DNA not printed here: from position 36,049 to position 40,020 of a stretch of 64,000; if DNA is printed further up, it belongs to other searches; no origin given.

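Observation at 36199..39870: Envelope-spanning TPR lipoprotein with a D(S/T)x sequon-packed stalk and TonB-like C-terminus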

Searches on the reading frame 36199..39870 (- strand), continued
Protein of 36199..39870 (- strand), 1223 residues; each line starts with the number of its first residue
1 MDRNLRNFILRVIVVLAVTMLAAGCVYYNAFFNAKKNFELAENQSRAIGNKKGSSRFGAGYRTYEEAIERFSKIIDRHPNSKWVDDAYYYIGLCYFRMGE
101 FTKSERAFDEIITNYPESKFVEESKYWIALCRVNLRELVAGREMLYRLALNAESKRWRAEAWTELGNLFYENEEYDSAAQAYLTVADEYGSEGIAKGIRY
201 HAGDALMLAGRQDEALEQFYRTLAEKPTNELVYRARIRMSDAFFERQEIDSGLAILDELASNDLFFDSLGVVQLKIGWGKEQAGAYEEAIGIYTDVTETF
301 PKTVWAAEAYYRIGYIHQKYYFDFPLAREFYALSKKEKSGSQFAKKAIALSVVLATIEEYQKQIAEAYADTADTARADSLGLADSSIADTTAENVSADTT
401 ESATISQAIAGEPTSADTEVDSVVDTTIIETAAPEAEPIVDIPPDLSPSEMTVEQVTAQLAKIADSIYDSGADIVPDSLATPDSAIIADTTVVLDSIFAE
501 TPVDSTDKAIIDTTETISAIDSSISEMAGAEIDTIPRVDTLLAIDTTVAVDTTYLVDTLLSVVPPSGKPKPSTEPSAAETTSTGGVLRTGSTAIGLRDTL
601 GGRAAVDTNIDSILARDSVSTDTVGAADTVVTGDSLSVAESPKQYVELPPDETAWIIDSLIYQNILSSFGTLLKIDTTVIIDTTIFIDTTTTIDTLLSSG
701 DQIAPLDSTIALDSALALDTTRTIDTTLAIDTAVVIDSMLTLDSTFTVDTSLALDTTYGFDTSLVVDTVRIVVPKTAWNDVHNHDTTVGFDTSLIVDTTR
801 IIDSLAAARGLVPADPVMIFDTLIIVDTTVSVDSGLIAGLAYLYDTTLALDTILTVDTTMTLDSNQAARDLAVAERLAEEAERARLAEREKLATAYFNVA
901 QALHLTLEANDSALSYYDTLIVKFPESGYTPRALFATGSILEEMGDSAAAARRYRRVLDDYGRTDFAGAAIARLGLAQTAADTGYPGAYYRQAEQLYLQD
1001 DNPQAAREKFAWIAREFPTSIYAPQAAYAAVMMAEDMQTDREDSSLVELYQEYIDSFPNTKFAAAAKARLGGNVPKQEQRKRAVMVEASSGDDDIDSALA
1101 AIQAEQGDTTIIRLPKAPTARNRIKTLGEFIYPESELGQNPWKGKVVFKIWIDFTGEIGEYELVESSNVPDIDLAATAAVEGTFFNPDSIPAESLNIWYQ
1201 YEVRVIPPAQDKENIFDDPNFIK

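Call 25: search_protein_families(library=ncbifam, proteins=[P0051, P0036, P0029, P0021, P0026, P0019, P0015, P0009, P0008, P0007], max_evalue=0.00001)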
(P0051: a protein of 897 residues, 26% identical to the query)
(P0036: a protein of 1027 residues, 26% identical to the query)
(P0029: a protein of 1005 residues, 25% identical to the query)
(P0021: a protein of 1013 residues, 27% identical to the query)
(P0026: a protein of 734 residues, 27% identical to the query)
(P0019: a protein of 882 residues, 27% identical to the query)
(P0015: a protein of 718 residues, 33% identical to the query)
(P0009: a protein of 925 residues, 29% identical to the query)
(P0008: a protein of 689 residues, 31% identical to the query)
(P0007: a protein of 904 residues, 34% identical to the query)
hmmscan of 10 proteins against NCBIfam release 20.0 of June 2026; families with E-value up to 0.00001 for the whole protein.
P0051 (897 aa): 2 families
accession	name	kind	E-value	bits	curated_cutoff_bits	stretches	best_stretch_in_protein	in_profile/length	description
NF052312.1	T9SS_PorW_SprE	equivalog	3.9e-91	306.8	250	1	13-621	2-636/716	type IX secretion system periplasmic lipoprotein PorW/SprE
TIGR02795.1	tol_pal_ybgF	equivalog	1.8e-12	47.9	90.1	0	77-154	17-94/119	tol-pal system protein YbgF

P0036 (1027 aa): 2 families
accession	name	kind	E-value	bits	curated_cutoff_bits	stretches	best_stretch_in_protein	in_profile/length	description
NF052312.1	T9SS_PorW_SprE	equivalog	8.3e-78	262.7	250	1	12-709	2-689/716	type IX secretion system periplasmic lipoprotein PorW/SprE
TIGR02795.1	tol_pal_ybgF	equivalog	3.3e-20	72.9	90.1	0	559-638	38-116/119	tol-pal system protein YbgF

P0029 (1005 aa): 3 families
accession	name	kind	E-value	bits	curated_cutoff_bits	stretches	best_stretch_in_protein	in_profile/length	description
NF052312.1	T9SS_PorW_SprE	equivalog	6e-76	256.6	250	1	12-708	2-688/716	type IX secretion system periplasmic lipoprotein PorW/SprE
TIGR02795.1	tol_pal_ybgF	equivalog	7.8e-21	74.9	90.1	0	560-640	39-118/119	tol-pal system protein YbgF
TIGR03302.1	OM_YfiO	subfamily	1.5e-08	34.4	81.4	0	604-710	121-219/239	outer membrane protein assembly factor BamD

P0021 (1013 aa): 8 families
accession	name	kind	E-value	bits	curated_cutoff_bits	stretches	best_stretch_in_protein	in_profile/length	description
TIGR02795.1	tol_pal_ybgF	equivalog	4.9e-42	143.3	90.1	3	57-148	12-103/119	tol-pal system protein YbgF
NF052312.1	T9SS_PorW_SprE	equivalog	1.5e-38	133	250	2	20-373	26-393/716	type IX secretion system periplasmic lipoprotein PorW/SprE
TIGR03302.1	OM_YfiO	subfamily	6.2e-20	71.7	81.4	1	8-135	7-121/239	outer membrane protein assembly factor BamD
TIGR02917.1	PEP_TPR_lipo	equivalog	1e-16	60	312.2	1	200-341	163-293/899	XrtA/PEP-CTERM system TPR-repeat protein PrsT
NF008068.0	PRK10803.1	equivalog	2.9e-11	43.8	383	0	61-150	157-246/263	cell division protein CpoB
NF040959.1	MamA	equivalog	1.6e-10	40.8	200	0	704-813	35-144/204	magnetosome protein MamA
NF033920.0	C39_PA2778_fam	equivalog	1.2e-09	38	150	0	689-801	139-251/255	PA2778 family cysteine peptidase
NF033762.1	social_mot_Tgl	equivalog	5.8e-06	25.8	225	0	215-302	49-131/252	social motility TPR repeat lipoprotein Tgl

P0026 (734 aa): 7 families
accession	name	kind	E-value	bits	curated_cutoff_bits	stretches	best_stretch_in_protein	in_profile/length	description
NF052312.1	T9SS_PorW_SprE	equivalog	1e-27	97.1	250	1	53-326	80-353/716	type IX secretion system periplasmic lipoprotein PorW/SprE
TIGR02795.1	tol_pal_ybgF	equivalog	1.4e-23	83.7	90.1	2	54-141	16-102/119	tol-pal system protein YbgF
TIGR03302.1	OM_YfiO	subfamily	4.3e-15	55.9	81.4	0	88-138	176-226/239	outer membrane protein assembly factor BamD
NF040959.1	MamA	equivalog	6.3e-12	45.4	200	0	227-334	38-138/204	magnetosome protein MamA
NF052415.1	T3SS_chap_SctY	equivalog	3.3e-10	40.4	70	0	228-290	42-104/106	type III secretion apparatus assembly chaperone SctY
TIGR01352.1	tonB_Cterm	subfamily_domain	1.2e-07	32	27.1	1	652-728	2-74/76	TonB family protein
NF008756.0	PRK11788.1-4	equivalog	5.8e-06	25.6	474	0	79-188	216-318/389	lipopolysaccharide assembly protein LapB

P0019 (882 aa): 5 families
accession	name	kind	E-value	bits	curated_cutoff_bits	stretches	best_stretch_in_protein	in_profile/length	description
TIGR02795.1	tol_pal_ybgF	equivalog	1.4e-35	122.5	90.1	3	93-179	18-104/119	tol-pal system protein YbgF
TIGR03302.1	OM_YfiO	subfamily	1e-30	107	81.4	3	579-690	45-147/239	outer membrane protein assembly factor BamD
NF052312.1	T9SS_PorW_SprE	equivalog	1.1e-28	100.3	250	1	24-406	25-398/716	type IX secretion system periplasmic lipoprotein PorW/SprE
NF008068.0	PRK10803.1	equivalog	3.5e-22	79.6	383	0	166-257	158-249/263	cell division protein CpoB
TIGR01352.1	tonB_Cterm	subfamily_domain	3.6e-08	33.6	27.1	1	792-865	3-74/76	TonB family protein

P0015 (718 aa): 5 families
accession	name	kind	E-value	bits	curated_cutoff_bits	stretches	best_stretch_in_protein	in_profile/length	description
TIGR02795.1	tol_pal_ybgF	equivalog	7.1e-27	94.4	90.1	2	55-145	14-104/119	tol-pal system protein YbgF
NF052312.1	T9SS_PorW_SprE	equivalog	4.8e-25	88.3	250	1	47-331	64-356/716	type IX secretion system periplasmic lipoprotein PorW/SprE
TIGR03302.1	OM_YfiO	subfamily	3.4e-15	56.2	81.4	1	56-131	83-166/239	outer membrane protein assembly factor BamD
TIGR02917.1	PEP_TPR_lipo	equivalog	3.8e-13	48.2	312.2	1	56-333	274-529/899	XrtA/PEP-CTERM system TPR-repeat protein PrsT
NF008068.0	PRK10803.1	equivalog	2.3e-12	47.4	383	0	94-197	157-260/263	cell division protein CpoB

P0009 (925 aa): 5 families
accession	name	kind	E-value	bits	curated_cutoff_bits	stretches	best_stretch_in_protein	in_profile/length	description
TIGR02795.1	tol_pal_ybgF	equivalog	6.8e-41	139.6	90.1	3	95-181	18-104/119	tol-pal system protein YbgF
NF052312.1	T9SS_PorW_SprE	equivalog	1.1e-36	126.8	250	1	25-402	26-392/716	type IX secretion system periplasmic lipoprotein PorW/SprE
TIGR03302.1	OM_YfiO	subfamily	1.9e-27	96.3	81.4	3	95-243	49-168/239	outer membrane protein assembly factor BamD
NF008068.0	PRK10803.1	equivalog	1.3e-17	64.6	383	0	95-176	159-240/263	cell division protein CpoB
NF033762.1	social_mot_Tgl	equivalog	7.6e-06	25.4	225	0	123-186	177-237/252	social motility TPR repeat lipoprotein Tgl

P0008 (689 aa): 7 families
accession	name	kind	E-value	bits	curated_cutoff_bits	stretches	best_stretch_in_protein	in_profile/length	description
TIGR02795.1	tol_pal_ybgF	equivalog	5.1e-43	146.5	90.1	3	175-265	13-103/119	tol-pal system protein YbgF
TIGR03302.1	OM_YfiO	subfamily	1.8e-41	142.2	81.4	3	232-452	27-238/239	outer membrane protein assembly factor BamD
NF052312.1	T9SS_PorW_SprE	equivalog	5.8e-30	104.6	250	2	36-372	27-388/716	type IX secretion system periplasmic lipoprotein PorW/SprE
NF008068.0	PRK10803.1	equivalog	3.6e-21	76.3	383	1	106-204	159-257/263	cell division protein CpoB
NF038079.1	TonB_sider_MxcH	equivalog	2.2e-10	39.3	925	1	600-685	6-91/792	TonB-dependent siderophore myxochelin receptor MxcH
TIGR02521.1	type_IV_pilW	equivalog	1.7e-08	34.3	154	0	103-195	112-200/234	type IV pilus biogenesis/stability protein PilW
TIGR01352.1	tonB_Cterm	subfamily_domain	1.9e-08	34.5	27.1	1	606-663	3-60/76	TonB family protein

P0007 (904 aa): 6 families
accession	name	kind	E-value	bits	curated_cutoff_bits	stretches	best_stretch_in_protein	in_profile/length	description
NF052312.1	T9SS_PorW_SprE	equivalog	5.3e-38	131.2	250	2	60-339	66-353/716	type IX secretion system periplasmic lipoprotein PorW/SprE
TIGR02795.1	tol_pal_ybgF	equivalog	3.1e-33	114.9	90.1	3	151-230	25-104/119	tol-pal system protein YbgF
TIGR03302.1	OM_YfiO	subfamily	2.5e-22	79.5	81.4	2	158-226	26-94/239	outer membrane protein assembly factor BamD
NF008068.0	PRK10803.1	equivalog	1.5e-13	51.3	383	0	110-204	162-256/263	cell division protein CpoB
TIGR02917.1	PEP_TPR_lipo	equivalog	1.7e-10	39.5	312.2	0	177-334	511-656/899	XrtA/PEP-CTERM system TPR-repeat protein PrsT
NF040959.1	MamA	equivalog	5e-08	32.6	200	0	128-226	71-163/204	magnetosome protein MamA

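Call 26: find_related_loci(query=A1, collection=genome_contigs, flank=10000)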
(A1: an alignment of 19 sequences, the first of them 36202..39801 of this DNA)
Query A1 (1200 aa) in genome_contigs; peptide patterns used: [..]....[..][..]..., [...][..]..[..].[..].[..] (x = any residue, [..] = any of these).
600 stretches matched a pattern (row limit reached: there are more); 529 encode a relative of the query (tblastn E <= 1e-3); the best 80 are kept; 80 distinct loci.
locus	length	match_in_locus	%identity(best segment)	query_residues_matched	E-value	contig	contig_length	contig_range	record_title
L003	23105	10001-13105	44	1-1198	4e-149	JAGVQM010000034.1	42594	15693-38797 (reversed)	MAG: Candidatus Zixiibacteriota bacterium isolate DeMMO3_3 c_000000054741, whole genome shotgun sequence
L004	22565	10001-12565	37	1-1192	1e-59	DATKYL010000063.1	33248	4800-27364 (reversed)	MAG TPA_asm: Acidobacteriota bacterium isolate SMAG_U14218 k141_32611, whole genome shotgun sequence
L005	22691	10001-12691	30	1-1196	8e-55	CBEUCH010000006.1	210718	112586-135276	MAG TPA_asm: uncultured bacterium isolate SRR19160658_binner12_Refined_30 genome assembly, contig: ERZ26800495.6, whole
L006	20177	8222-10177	33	2-1188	4e-54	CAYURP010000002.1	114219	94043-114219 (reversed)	MAG TPA_asm: uncultured Ignavibacteria bacterium isolate binchicken_co89_584 genome assembly, contig: NODE_112_length_11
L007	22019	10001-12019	33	1-1185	1e-52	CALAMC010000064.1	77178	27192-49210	MAG TPA_asm: uncultured candidate division Zixibacteria bacterium isolate SRR6007446_bin.66_CONCOCT_v1.1_MAG genome asse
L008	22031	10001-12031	30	1-1185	4e-52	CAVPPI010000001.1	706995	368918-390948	MAG: uncultured candidate division Zixibacteria bacterium isolate MFD09964.bin.1.280 genome assembly, contig: contig_123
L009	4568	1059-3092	34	1-1187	2e-52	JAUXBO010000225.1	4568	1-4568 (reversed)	MAG: Candidatus Zixiibacteriota bacterium isolate CSMAG_2801 CSMAG_2801_k117_6693792_length_4568_cov_8.0000, whole genom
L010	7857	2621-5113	29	1-1187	3e-52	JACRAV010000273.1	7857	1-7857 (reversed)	MAG: Candidatus Zixiibacteriota bacterium isolate NC_groundwater_1603_Pr3_B-0.1um_57_8 SR-2_scaffold_141_2434279, whole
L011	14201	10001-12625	33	1-1192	1e-51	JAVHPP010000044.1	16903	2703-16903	MAG: Candidatus Zixiibacteriota bacterium isolate auto_59_18 WB_2019_0_2um_1842_length_16903_cov_10, whole genome shotgu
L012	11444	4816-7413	31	1-1200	7e-52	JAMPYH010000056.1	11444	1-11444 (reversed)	MAG: Candidatus Zixiibacteriota bacterium isolate R2F_R2FSRR_metabat.71 R2F_C3240, whole genome shotgun sequence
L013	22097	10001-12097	26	2-1006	1e-50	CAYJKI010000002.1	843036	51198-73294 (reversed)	MAG TPA_asm: uncultured Ignavibacteria bacterium isolate ERP124720_co1_89 genome assembly, contig: NODE_8_length_843036_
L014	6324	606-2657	26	1-1185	6e-51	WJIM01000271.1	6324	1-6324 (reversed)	MAG: Candidatus Zixiibacteriota bacterium isolate Bin_249 k141_2275172, whole genome shotgun sequence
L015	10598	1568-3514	31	2-1185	1e-50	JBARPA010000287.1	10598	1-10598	MAG: Candidatus Zixiibacteriota bacterium isolate MFD13423_ilm_asm_bin54 k127_389166, whole genome shotgun sequence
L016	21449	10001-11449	32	2-1006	5e-52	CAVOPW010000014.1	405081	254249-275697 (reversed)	MAG: uncultured bacterium isolate MFD00032.bin.2.168 genome assembly, contig: contig_48370, whole genome shotgun sequenc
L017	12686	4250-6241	35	1-1164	8e-50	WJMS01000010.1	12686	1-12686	MAG: candidate division GN15 bacterium isolate Bin_052 k141_129706, whole genome shotgun sequence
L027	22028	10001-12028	31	1-1181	1e-47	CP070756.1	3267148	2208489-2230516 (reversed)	MAG: Candidatus Zixiibacteriota bacterium isolate bin295 chromosome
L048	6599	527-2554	30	1-1186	1e-44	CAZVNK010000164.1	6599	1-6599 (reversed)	MAG TPA_asm: uncultured Ignavibacteriaceae bacterium isolate binchicken_co42_233 genome assembly, contig: NODE_21843_len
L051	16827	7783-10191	33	1-1189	2e-52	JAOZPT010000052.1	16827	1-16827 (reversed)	MAG: Candidatus Zixiibacteriota bacterium isolate GMC4.metabat2.266 GMC4_3739_length_16827_cov_11.984617, whole genome s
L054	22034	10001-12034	30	1-1185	2e-43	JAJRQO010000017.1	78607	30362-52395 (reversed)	MAG: Candidatus Zixiibacteriota bacterium isolate Dive100_bin10.64 k141_500987, whole genome shotgun sequence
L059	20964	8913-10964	30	1-1182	1e-42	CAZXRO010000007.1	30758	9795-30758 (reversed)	MAG TPA_asm: uncultured Ignavibacteriales bacterium isolate SRP332253_co2_61 genome assembly, contig: NODE_1309_length_3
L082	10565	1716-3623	30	1-1046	3e-39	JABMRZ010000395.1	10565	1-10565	MAG: Candidatus Tariuqbacter arcticus isolate bin.685 k141_5092458, whole genome shotgun sequence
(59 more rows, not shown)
